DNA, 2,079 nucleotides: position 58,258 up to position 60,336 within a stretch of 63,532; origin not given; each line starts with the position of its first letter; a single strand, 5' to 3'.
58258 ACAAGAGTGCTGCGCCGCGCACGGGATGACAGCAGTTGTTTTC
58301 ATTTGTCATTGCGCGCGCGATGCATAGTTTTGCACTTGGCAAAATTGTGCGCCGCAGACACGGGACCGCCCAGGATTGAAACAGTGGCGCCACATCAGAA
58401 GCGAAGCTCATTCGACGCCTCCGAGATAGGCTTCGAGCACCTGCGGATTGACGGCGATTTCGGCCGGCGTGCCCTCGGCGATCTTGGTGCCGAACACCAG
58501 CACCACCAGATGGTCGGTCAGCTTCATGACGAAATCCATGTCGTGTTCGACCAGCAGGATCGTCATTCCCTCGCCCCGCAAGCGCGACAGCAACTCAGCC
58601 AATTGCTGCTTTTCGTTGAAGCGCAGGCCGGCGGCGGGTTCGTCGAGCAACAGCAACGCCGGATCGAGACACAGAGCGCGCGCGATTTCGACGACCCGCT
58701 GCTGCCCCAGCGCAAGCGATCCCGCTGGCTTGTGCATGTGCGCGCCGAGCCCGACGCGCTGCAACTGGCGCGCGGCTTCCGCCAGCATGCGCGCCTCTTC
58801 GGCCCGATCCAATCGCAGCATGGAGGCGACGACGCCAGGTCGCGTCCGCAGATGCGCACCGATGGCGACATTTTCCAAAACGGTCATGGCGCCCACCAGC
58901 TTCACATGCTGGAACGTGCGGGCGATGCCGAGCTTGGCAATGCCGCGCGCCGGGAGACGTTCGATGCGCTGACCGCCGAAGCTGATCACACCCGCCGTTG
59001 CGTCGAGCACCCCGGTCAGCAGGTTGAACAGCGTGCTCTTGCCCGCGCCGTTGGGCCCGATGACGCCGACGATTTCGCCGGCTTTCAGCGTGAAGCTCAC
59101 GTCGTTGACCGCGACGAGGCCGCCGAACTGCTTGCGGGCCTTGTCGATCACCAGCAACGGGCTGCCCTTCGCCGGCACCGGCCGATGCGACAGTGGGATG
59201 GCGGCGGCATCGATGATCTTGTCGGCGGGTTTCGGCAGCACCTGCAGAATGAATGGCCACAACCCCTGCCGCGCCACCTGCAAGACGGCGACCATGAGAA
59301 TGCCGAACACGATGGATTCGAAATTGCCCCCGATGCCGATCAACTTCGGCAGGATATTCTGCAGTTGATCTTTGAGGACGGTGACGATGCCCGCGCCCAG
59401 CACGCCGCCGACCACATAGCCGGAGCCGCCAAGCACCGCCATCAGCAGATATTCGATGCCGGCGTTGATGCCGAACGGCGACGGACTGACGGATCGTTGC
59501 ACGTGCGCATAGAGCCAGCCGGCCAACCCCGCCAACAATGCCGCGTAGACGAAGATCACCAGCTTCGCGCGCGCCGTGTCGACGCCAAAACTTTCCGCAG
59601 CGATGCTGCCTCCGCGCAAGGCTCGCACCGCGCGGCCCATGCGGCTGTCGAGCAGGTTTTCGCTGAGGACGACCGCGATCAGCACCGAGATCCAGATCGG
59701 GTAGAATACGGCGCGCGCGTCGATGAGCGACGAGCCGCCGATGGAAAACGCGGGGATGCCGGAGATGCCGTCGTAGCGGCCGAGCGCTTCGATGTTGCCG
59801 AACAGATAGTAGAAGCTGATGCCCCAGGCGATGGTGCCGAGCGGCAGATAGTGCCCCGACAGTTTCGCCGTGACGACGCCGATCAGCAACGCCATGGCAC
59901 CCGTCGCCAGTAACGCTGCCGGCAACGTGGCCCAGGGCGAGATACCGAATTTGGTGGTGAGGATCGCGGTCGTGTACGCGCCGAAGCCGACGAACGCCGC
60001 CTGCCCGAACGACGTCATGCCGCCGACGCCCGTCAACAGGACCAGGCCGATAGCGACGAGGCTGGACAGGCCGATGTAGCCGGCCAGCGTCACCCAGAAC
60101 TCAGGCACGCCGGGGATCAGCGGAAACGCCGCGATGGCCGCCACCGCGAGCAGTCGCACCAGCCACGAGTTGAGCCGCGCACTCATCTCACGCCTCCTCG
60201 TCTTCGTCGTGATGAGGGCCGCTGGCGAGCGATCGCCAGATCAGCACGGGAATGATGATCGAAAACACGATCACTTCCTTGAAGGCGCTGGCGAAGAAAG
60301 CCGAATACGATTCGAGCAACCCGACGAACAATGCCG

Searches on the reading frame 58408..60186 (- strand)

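Call 55: search_protein_families(library=ncbifam, proteins=[window:58408-60186:-], max_evalue=0.00001)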
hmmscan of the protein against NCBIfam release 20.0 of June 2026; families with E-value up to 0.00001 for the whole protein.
window:58408-60186:- (592 aa): 193 families (the best 25 are shown)
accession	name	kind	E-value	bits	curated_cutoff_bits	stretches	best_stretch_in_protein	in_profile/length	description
NF008449.1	PRK11300.1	equivalog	4.5e-74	248.9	362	1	343-589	4-253/255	high-affinity branched-chain amino acid ABC transporter ATP-binding protein LivG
TIGR03411.1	urea_trans_UrtD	equivalog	7.4e-59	199.3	304.1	1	344-589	2-241/242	urea ABC transporter ATP-binding protein UrtD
TIGR04406.1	LPS_export_lptB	equivalog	1.4e-41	142.3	240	1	345-589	2-234/239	LPS export ABC transporter ATP-binding protein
NF008442.0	PRK11288.1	equivalog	2.1e-41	141.8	689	1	342-571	5-224/504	L-arabinose ABC transporter ATP-binding protein AraG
NF041861.1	YtfR_transport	equivalog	6.7e-41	140.2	850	1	344-577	1-224/492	galactofuranose ABC transporter, ATP-binding protein YtfR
NF047930.1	ABC_ATP_B6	equivalog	1.1e-40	139.8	670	1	346-578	4-224/510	putative B6 ABC transporter ATP-binding protein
NF010069.0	PRK13549.1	equivalog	9e-40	136.6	699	1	344-578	5-231/513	xylose ABC transporter ATP-binding protein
NF040905.2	GguA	equivalog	1.5e-37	129.2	810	1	346-571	3-220/500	multiple monosaccharide ABC transporter ATP-binding protein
TIGR03864.1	PQQ_ABC_ATP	hypoth_equivalog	1.8e-37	129.1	302.25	1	345-580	2-222/236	ABC transporter, ATP-binding subunit, PQQ-dependent alcohol dehydrogenase system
NF007253.0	PRK09700.1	equivalog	2.2e-37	128.9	772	1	343-580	4-235/510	D-allose ABC transporter ATP-binding protein AlsA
TIGR02315.1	ABC_phnC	equivalog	2.6e-37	128.6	266.1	1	345-577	2-233/243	phosphonate ABC transporter ATP-binding protein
TIGR03265.1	PhnT2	equivalog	3e-37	128.7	457.7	1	343-582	3-227/353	putative 2-aminoethylphosphonate ABC transporter ATP-binding protein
TIGR01188.1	drrA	subfamily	3.4e-37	128.4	312.45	1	352-577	1-211/302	daunorubicin resistance ABC transporter, ATP-binding protein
TIGR03410.1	urea_trans_UrtE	equivalog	7.7e-37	126.9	285.8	1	346-577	2-219/230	urea ABC transporter ATP-binding subunit UrtE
TIGR02673.1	FtsE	equivalog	1.6e-35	122.8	264.85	1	349-563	6-210/214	cell division ATP-binding protein FtsE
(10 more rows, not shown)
